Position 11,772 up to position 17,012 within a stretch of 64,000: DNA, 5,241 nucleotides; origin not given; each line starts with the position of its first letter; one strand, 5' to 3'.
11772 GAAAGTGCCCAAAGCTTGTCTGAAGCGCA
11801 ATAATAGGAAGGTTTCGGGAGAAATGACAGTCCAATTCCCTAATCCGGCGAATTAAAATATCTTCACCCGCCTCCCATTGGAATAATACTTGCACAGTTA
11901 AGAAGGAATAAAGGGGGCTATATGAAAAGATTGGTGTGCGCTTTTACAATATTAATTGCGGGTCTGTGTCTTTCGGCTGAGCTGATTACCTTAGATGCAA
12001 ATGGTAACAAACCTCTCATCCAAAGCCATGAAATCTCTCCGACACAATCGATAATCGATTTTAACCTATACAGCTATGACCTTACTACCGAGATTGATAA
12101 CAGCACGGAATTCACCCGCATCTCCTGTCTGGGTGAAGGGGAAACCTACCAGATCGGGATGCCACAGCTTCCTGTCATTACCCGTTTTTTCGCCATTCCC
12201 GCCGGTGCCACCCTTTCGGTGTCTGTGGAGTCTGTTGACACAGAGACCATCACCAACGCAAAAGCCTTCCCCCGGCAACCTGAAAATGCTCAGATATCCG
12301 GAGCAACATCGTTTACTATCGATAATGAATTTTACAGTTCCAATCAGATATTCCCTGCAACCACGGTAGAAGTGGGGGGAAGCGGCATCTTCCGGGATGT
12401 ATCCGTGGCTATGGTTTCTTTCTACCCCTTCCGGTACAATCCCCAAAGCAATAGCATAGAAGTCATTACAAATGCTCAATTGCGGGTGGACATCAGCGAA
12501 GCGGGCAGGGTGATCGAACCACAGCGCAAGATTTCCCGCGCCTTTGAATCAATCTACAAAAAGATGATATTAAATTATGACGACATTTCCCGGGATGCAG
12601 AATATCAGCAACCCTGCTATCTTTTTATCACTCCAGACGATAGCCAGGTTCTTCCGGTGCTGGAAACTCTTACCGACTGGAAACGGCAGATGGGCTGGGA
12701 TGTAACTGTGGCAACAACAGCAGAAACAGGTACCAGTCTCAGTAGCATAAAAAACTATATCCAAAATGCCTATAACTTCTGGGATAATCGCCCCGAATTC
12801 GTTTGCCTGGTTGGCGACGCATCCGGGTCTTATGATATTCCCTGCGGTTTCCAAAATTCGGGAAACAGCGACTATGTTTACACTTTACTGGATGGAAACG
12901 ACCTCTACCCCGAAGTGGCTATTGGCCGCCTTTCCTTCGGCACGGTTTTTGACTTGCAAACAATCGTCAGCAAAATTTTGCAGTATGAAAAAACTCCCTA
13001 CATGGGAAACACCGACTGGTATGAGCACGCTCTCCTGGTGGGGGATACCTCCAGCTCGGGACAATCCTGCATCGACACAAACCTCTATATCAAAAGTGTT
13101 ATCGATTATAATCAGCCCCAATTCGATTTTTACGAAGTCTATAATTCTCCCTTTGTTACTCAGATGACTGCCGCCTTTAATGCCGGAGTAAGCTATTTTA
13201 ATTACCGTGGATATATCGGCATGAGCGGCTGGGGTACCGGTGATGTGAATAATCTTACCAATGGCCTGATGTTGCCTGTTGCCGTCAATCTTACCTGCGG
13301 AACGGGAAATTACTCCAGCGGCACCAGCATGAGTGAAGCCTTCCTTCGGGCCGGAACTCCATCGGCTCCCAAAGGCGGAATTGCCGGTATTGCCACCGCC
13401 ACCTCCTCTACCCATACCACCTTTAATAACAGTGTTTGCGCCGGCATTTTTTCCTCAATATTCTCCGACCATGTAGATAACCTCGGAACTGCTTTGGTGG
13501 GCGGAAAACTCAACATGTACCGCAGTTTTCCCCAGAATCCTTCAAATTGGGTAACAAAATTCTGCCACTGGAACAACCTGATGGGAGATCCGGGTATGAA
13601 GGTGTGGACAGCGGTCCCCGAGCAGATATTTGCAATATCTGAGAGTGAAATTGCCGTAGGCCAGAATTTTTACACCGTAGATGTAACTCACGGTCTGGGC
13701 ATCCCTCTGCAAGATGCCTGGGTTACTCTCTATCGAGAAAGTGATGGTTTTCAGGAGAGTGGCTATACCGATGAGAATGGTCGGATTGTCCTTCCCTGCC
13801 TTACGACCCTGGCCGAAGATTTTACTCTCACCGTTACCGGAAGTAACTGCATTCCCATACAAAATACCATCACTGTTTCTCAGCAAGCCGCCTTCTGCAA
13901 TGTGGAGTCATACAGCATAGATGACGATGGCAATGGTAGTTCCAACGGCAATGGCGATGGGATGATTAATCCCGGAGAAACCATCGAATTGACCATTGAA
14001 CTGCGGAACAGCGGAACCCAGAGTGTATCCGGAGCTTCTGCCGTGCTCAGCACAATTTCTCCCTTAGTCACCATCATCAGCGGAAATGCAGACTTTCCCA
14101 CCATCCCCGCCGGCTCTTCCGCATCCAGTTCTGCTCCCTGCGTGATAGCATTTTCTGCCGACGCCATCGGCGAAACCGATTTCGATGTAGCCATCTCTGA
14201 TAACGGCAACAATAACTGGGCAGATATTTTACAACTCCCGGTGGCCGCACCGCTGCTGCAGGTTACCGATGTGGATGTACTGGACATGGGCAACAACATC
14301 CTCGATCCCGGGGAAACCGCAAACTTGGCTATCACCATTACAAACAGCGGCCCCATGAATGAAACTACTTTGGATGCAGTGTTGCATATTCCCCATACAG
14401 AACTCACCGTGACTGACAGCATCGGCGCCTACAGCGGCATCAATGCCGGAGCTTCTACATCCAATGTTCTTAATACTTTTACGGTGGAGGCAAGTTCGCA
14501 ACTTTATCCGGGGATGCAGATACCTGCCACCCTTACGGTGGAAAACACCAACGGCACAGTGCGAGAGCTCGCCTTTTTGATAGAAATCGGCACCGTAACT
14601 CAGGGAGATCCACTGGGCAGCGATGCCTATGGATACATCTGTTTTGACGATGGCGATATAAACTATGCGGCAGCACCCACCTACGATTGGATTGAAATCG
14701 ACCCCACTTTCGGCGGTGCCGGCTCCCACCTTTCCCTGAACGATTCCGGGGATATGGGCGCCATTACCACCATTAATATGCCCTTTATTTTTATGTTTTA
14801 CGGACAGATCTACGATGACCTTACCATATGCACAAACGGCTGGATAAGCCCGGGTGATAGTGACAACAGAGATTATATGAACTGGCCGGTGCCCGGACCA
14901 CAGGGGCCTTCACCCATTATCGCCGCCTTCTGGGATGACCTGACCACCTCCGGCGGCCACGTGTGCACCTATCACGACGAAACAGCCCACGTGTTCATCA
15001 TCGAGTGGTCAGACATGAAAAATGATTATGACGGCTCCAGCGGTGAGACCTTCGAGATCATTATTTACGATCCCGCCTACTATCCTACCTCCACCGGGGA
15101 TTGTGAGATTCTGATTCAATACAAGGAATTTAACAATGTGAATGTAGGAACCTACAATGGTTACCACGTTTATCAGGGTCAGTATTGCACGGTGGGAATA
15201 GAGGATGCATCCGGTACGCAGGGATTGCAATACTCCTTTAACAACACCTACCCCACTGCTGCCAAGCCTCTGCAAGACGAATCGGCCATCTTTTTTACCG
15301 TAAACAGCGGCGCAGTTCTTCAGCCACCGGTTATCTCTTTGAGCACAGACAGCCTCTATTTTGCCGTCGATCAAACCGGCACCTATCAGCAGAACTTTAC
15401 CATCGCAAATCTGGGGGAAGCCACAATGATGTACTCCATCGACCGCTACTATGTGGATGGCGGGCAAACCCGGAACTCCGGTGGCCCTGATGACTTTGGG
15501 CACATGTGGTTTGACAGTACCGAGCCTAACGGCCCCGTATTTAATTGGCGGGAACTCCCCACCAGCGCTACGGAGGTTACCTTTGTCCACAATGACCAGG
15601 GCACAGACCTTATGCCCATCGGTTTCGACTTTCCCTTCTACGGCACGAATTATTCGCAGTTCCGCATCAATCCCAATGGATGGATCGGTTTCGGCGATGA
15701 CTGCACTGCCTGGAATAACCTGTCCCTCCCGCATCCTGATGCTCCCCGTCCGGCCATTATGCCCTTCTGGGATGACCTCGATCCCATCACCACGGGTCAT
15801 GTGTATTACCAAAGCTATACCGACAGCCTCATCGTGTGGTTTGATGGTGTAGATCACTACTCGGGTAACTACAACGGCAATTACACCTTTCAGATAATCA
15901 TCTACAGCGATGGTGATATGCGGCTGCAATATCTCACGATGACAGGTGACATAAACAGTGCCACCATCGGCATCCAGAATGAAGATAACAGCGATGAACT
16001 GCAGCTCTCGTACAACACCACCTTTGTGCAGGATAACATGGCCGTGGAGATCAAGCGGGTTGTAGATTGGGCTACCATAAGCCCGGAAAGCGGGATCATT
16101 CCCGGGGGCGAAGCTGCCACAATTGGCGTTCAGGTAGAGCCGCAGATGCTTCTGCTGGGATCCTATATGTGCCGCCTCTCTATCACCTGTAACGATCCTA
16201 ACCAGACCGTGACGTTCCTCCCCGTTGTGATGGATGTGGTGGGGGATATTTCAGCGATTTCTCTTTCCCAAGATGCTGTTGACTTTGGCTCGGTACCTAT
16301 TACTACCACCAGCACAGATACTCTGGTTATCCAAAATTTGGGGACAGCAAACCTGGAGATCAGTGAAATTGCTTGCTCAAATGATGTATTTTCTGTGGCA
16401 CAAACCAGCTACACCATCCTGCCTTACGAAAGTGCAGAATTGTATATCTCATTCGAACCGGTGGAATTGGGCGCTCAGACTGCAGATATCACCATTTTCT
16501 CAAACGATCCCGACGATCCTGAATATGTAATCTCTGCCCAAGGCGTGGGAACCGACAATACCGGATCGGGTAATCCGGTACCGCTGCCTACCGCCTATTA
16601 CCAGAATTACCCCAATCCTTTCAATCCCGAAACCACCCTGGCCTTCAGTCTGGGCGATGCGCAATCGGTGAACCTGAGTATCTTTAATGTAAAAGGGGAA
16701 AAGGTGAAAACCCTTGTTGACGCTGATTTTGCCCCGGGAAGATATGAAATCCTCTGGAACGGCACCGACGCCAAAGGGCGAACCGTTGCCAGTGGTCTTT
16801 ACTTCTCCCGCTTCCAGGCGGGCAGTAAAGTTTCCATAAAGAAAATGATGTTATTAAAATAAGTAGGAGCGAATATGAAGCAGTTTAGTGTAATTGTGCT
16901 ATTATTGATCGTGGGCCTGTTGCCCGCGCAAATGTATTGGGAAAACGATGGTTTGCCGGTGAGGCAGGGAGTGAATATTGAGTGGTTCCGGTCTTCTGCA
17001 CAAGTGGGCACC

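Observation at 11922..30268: Nine co-directional, near-abutting genes couple four giant T9SS-tailed surface proteins to a poly-gamma-glutamate synthase module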

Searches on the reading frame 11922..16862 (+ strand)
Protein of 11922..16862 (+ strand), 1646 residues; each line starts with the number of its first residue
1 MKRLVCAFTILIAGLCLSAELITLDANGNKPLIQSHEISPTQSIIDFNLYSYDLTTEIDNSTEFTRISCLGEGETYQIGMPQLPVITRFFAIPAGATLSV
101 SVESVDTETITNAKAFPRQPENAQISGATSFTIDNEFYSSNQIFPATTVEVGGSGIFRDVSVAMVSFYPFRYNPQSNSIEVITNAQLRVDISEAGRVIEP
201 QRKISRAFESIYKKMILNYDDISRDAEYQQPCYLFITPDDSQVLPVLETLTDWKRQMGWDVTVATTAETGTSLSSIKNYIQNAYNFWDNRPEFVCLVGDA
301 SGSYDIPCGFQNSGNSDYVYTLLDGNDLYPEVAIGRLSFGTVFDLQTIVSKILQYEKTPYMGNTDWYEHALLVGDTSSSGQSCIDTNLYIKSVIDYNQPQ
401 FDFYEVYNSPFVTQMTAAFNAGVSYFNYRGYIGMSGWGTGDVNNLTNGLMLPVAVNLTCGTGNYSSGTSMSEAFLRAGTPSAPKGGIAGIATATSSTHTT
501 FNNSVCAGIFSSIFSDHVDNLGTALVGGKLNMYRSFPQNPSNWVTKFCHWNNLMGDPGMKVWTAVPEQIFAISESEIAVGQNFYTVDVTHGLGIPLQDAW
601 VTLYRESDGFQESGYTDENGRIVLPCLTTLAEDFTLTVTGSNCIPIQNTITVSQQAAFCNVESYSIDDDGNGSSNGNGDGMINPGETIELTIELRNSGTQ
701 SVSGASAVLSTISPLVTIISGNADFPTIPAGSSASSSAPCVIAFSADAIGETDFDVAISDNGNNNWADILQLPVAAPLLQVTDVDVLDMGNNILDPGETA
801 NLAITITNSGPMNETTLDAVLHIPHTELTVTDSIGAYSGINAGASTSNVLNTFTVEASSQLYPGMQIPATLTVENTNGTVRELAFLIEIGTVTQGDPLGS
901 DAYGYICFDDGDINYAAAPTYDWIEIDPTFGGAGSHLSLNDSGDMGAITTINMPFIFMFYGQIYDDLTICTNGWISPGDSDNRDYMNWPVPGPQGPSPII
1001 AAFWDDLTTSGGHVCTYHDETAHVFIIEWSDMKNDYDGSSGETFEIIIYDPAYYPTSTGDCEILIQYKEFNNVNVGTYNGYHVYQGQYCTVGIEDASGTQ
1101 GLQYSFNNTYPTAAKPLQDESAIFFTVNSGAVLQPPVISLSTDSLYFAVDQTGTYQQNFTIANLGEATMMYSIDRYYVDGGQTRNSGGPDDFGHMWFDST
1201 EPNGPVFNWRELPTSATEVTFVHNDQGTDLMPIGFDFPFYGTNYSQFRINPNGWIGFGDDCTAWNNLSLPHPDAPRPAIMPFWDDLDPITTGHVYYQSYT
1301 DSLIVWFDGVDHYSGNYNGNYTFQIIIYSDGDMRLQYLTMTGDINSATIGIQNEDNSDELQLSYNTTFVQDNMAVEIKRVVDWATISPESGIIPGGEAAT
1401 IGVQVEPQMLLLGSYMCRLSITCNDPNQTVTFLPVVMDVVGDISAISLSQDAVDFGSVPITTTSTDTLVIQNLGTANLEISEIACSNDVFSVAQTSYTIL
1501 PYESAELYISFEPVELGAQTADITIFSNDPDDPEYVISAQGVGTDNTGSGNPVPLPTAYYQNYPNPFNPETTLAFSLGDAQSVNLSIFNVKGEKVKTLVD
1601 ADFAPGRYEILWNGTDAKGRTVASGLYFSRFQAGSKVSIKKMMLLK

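Call 3: search_protein_families(library=pfam, proteins=[window:11922-16862:+], max_evalue=0.01)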
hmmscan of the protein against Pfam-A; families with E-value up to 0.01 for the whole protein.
window:11922-16862:+ (1646 aa): 19 families
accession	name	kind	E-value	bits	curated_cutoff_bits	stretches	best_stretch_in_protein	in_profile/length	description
PF01364.23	Peptidase_C25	-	1.6e-55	189.4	23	1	233-561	1-374/374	Peptidase family C25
PF08126.16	Propeptide_C25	-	2.8e-22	79.3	22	1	32-224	13-202/205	Propeptide_C25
PF22544.2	HYDIN_VesB_CFA65-like_Ig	-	9.5e-21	74.3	25.5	1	1446-1538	3-96/100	HYDIN/CFA65/VesB-like, Ig-like domain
PF15780.11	ASH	-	1.3e-11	44.9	27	1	1451-1530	12-93/98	Abnormal spindle-like microcephaly-assoc'd, ASPM-SPD-2-Hydin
PF07610.17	DUF1573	-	2.7e-10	40.6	26.1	1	1446-1536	1-92/98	Protein of unknown function (DUF1573)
PF06119.19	NIDO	-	8.1e-10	39.4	25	1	1247-1302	3-56/186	Nidogen-like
PF22073.2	Cep192_D4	-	8.2e-09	36.1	35.5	1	1445-1543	3-111/112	Cep192 domain 4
PF13860.13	FlgD_ig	-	2.9e-07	30.8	27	1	1578-1627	20-69/79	FlgD Ig-like domain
PF24507.1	Ig_CFAP65_4th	-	5.2e-06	27.2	27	0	1468-1533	2-67/76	CFAP65, fourth Ig-like domain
PF24798.1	Ig-CFAP74_4th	-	1.1e-05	25.9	28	1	1448-1543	1-95/95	CFAP74 forth Ig-like domain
PF18962.6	Por_Secre_tail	-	1.8e-05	25.4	27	1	1563-1643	2-74/75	Secretion system C-terminal sorting domain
PF22067.2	Cep192_D3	-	2.5e-05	24.7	27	1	1453-1541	9-97/99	Cep192 domain 3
PF07705.17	CARDB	-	0.00024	21.7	22.7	0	792-856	13-73/101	CARDB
PF24291.1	Ig_CFAP65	-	0.00024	21.3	27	0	1480-1546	54-118/121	Cilia- and flagella-associated protein 65-like, Ig-like domain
PF12371.14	TMEM131_like_N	-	0.00044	20.9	28.8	1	1451-1525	6-82/84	Transmembrane protein 131-like N-terminal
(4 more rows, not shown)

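Call 4: search_protein_families(library=ncbifam, proteins=[window:11922-16862:+], max_evalue=0.01)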
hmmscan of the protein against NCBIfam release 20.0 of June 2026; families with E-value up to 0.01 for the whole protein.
window:11922-16862:+ (1646 aa): 10 families
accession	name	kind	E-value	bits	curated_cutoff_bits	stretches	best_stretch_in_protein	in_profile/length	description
NF033707.1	T9SS_sortase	equivalog_domain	1.9e-21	75.5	420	2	230-567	366-736/1095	type IX secretion system sortase PorU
NF012200.0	choice_anch_D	domain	3.1e-13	50.2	45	1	1444-1531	15-107/108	choice-of-anchor D domain-containing protein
NF052324.1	PorU_rel_Nterm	equivalog_domain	3.6e-07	28.8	450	1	313-581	507-784/879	putative type IX secretion system sortase PorU2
NF038112.1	myxo_dep_M36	subfamily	5.8e-06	23.7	1500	1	658-761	860-961/1604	myxosortase-dependent M36 family metallopeptidase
TIGR04183.1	Por_Secre_tail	domain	3.2e-05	23.8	23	1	1563-1643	2-70/72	T9SS type A sorting domain-containing protein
NF052323.1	T9SSA_dep_M6i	equivalog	9e-05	20.6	600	1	1561-1636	959-1029/1043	T9SS-dependent M6-like inactivated metalloprotease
TIGR03900.1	prc_long_Delta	hypoth_equivalog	0.00011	20.4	660.95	1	663-710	670-714/973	MXAN_5808 family serine peptidase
NF041425.1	OS_HP2_seleno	subfamily_domain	0.0002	21.6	100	0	1451-1541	4-95/98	OS_HP2 family (seleno)protein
NF005176.1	PRK06655.1-1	equivalog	0.0012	18.8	230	1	1579-1632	95-148/197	flagellar hook assembly protein FlgD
NF009277.0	PRK12634.1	equivalog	0.0086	16.2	333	0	1580-1627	121-168/221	flagellar basal body rod modification protein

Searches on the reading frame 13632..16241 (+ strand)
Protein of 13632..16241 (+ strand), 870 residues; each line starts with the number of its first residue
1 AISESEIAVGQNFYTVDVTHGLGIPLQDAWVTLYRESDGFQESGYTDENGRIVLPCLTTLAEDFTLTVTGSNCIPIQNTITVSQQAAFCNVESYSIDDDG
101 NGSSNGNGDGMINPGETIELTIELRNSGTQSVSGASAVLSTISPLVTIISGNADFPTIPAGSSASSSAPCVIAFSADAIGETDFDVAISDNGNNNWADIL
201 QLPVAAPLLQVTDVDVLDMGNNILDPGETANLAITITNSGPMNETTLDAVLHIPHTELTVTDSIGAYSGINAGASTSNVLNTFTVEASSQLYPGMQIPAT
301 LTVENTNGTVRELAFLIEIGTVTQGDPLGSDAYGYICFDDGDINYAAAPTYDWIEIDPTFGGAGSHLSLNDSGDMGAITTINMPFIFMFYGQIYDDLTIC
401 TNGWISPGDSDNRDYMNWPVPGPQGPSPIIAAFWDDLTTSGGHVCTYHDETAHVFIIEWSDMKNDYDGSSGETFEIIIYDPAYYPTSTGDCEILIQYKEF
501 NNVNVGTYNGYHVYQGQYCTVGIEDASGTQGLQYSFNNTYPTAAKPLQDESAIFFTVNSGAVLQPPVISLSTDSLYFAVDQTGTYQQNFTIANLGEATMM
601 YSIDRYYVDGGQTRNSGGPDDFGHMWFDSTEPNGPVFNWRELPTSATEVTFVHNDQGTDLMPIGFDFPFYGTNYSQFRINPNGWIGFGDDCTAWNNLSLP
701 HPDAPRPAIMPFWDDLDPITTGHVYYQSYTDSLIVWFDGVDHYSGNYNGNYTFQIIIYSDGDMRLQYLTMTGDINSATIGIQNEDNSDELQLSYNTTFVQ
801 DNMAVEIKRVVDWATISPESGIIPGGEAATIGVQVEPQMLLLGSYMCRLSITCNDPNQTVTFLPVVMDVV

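Call 55: search_protein_families(library=pfam, proteins=[window:13632-16241:+], max_evalue=5)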
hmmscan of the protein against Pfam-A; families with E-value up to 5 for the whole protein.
window:13632-16241:+ (870 aa): 10 families
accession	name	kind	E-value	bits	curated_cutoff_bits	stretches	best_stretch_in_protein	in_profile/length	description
PF06119.19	NIDO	-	1.4e-10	41.9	25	2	677-732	3-56/186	Nidogen-like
PF22544.2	HYDIN_VesB_CFA65-like_Ig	-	3.2e-06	27.7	25.5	1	815-861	50-96/100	HYDIN/CFA65/VesB-like, Ig-like domain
PF07705.17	CARDB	-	3.8e-05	24.3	22.7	2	221-286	12-73/101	CARDB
PF13620.12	CarboxypepD_reg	-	0.00033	21.4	32.3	1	18-84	6-71/82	Carboxypeptidase regulatory-like domain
PF01917.21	Arch_flagellin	-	0.0012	19.6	29.5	1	64-126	69-138/162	Archaebacterial flagellin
PF02369.22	Big_1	-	0.0034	17.9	34.9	1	11-72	18-82/93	Bacterial Ig-like domain (group 1)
PF23619.1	Ig_VWA7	-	0.011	16.3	27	0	221-248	9-36/104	VWA7 Ig-like domain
PF24507.1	Ig_CFAP65_4th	-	0.15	12.9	27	1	815-863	26-70/76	CFAP65, fourth Ig-like domain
PF19190.6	BACON_2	-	0.15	12.4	25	1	782-852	12-82/94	Viral BACON domain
PF22076.2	Cep192_D6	-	0.28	11.8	35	1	798-860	31-96/101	Cep192 domain 6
